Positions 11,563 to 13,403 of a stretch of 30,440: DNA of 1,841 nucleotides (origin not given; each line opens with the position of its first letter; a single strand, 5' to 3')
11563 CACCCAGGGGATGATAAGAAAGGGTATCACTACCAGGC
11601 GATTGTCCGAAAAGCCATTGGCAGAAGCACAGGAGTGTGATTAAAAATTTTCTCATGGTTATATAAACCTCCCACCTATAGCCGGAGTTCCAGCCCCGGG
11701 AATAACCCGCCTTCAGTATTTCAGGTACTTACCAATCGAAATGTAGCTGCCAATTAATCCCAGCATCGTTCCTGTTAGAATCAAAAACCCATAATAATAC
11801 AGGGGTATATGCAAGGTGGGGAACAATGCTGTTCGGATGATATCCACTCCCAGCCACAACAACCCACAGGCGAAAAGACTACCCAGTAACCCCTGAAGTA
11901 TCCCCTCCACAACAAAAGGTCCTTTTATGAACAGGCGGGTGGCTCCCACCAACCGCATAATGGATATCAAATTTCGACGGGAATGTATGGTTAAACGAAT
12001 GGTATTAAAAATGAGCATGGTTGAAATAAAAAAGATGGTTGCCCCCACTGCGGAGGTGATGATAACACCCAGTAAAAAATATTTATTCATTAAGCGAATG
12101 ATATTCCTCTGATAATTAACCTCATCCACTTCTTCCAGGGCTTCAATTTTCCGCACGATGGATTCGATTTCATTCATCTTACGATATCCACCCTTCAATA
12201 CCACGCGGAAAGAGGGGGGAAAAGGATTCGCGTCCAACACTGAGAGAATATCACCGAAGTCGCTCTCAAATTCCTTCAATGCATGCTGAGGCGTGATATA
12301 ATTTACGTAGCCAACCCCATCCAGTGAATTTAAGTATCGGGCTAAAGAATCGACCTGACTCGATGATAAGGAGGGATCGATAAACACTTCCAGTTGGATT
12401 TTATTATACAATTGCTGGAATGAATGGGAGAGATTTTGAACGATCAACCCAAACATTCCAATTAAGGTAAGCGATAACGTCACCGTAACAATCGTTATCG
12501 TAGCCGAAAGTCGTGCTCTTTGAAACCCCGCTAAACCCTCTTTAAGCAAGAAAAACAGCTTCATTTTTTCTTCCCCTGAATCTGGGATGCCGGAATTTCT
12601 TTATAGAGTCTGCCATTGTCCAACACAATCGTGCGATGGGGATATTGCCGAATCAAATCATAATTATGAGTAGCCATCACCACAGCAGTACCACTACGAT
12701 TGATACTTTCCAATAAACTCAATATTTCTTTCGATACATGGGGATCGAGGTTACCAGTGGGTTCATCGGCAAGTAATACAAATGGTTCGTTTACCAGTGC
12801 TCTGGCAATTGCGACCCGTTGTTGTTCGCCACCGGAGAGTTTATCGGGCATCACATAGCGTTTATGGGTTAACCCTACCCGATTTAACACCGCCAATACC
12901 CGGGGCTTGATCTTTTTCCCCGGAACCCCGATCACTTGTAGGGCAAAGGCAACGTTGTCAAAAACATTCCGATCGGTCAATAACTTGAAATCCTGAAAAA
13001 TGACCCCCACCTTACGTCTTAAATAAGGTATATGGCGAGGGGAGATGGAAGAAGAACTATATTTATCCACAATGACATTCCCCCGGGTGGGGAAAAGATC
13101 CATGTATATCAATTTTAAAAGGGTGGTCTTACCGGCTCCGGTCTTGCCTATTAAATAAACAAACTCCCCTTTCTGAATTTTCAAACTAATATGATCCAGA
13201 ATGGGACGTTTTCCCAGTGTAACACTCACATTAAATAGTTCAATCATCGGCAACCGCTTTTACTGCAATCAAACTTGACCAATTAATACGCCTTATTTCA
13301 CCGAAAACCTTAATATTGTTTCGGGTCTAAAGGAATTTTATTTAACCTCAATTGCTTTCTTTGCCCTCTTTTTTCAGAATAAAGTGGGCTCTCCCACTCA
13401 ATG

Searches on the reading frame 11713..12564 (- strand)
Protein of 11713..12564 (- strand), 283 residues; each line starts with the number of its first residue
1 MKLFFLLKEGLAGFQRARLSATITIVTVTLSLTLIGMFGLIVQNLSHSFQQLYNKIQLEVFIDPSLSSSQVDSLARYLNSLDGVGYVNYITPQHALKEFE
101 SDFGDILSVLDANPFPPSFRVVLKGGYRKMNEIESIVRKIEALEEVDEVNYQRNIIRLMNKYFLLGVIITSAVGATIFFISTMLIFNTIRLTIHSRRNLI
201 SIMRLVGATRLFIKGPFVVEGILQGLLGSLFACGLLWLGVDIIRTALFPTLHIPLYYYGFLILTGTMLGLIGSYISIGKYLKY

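Call 3: search_protein_families(library=pfam, proteins=[window:11713-12564:-])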
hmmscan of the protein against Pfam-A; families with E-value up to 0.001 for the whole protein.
window:11713-12564:- (283 aa): 2 families
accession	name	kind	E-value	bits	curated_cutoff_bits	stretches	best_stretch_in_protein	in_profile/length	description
PF18075.7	FtsX_ECD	-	1.4e-16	61.3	23.5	1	56-149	1-96/96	FtsX extracellular domain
PF02687.27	FtsX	-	1.8e-10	41.3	25.5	1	173-282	3-117/120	FtsX-like permease C-terminal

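Call 4: search_protein_families(library=ncbifam, proteins=[window:11713-12564:-])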
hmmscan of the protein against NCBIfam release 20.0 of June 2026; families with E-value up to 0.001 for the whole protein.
window:11713-12564:- (283 aa): 6 families
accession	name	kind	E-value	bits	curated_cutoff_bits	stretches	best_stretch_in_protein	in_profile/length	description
TIGR00439.2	FtsX_Gneg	equivalog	1.7e-62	211.3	255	1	8-282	6-292/292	permease-like cell division protein FtsX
NF038347.1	FtsX_Gpos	exception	7.2e-55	186.4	225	1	3-282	4-296/296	permease-like cell division protein FtsX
NF038346.1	FtsX_actino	exception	8.1e-41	140.4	250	1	5-282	3-307/308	permease-like cell division protein FtsX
NF008357.0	PRK11146.1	exception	4.4e-05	22.5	439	1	181-232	283-334/414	lipoprotein-releasing ABC transporter permease subunit LolE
TIGR02213.1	lolE_release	exception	7.3e-05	21.8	540.35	1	179-232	278-331/411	lipoprotein-releasing ABC transporter permease subunit LolE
TIGR02212.1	lolCE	equivalog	0.00026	20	362.45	1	177-231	276-330/411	lipoprotein-releasing ABC transporter permease subunit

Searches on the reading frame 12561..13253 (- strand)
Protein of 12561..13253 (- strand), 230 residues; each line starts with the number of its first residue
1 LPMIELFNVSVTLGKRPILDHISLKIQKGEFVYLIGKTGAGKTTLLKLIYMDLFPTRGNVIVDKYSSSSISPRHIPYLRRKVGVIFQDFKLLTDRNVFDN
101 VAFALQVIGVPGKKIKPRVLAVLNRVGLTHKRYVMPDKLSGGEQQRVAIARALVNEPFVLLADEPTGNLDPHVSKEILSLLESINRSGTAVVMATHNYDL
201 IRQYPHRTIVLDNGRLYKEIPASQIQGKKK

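Call 3: search_protein_families(library=pfam, proteins=[window:12561-13253:-])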
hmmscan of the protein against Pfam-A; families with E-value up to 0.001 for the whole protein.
window:12561-13253:- (230 aa): 3 families
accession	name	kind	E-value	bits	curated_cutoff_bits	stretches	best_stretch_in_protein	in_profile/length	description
PF00005.33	ABC_tran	-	7.7e-34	117.7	25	1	19-166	1-136/137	ABC transporter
PF13304.12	AAA_21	-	2.3e-08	34.9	27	1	122-200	221-302/304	AAA domain, putative AbiEii toxin, Type IV TA system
PF25199.1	nSTAND_NTPase5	-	0.00026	21.3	34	0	20-73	26-85/145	Novel STAND NTPase 5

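Call 4: search_protein_families(library=ncbifam, proteins=[window:12561-13253:-])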
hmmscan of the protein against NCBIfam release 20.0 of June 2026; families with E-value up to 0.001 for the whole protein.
window:12561-13253:- (230 aa): 190 families (the best 25 are shown)
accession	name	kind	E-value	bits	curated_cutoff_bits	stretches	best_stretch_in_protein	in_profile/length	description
TIGR02673.1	FtsE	equivalog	1.4e-82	276.5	264.85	1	3-215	1-214/214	cell division ATP-binding protein FtsE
TIGR02314.1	ABC_MetN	equivalog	1.6e-52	178.6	499.7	1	18-225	20-228/343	methionine ABC transporter ATP-binding protein MetN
NF038007.1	ABC_ATP_DarD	equivalog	3.4e-50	170.5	375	1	15-216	17-218/218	darobactin export ABC transporter ATP-binding protein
TIGR03608.1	L_ocin_972_ABC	subfamily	4.6e-50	169.9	254.85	1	7-203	2-199/206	putative bacteriocin export ABC transporter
TIGR02211.1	LolD_lipo_ex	equivalog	1.4e-49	168.6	307.75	1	17-217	19-220/221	lipoprotein-releasing ABC transporter ATP-binding protein LolD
TIGR02315.1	ABC_phnC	equivalog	1.5e-49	168.6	266.1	1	3-226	1-234/243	phosphonate ABC transporter ATP-binding protein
TIGR04521.1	ECF_ATPase_2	equivalog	1.9e-47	161.7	330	1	16-225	18-232/279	energy-coupling factor transporter ATPase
NF007027.0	PRK09493.1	equivalog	2.2e-46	158.2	379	1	3-219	1-217/240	glutamine ABC transporter ATP-binding protein GlnQ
TIGR04520.1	ECF_ATPase_1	equivalog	2.3e-46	158.4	315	1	14-227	13-225/269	energy-coupling factor transporter ATPase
NF006987.0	PRK09452.1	equivalog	1.5e-44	152.2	482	1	2-219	16-229/378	spermidine/putrescine ABC transporter ATP-binding protein PotA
NF043075.1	MMSYN1_0197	equivalog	1.4e-43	149.1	550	1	3-216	2-211/341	spermidine/putrescine ABC transporter ATP-binding protein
NF008639.0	PRK11629.1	equivalog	1.6e-43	148.8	360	1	18-220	25-228/234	lipoprotein-releasing ABC transporter ATP-binding protein LolD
NF008428.0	PRK11264.1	equivalog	5.1e-43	147.1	406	1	1-224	1-230/250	L-cystine ABC transporter ATP-binding protein TcyN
NF040933.2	ABC_arch_GlcV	equivalog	5.3e-42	144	450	1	18-217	21-221/357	glucose ABC transporter ATP-binding protein GlcV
TIGR01186.1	proV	subfamily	1.2e-41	143.1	326.6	1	19-216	9-208/363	betaine/proline/choline family ABC transporter ATP-binding protein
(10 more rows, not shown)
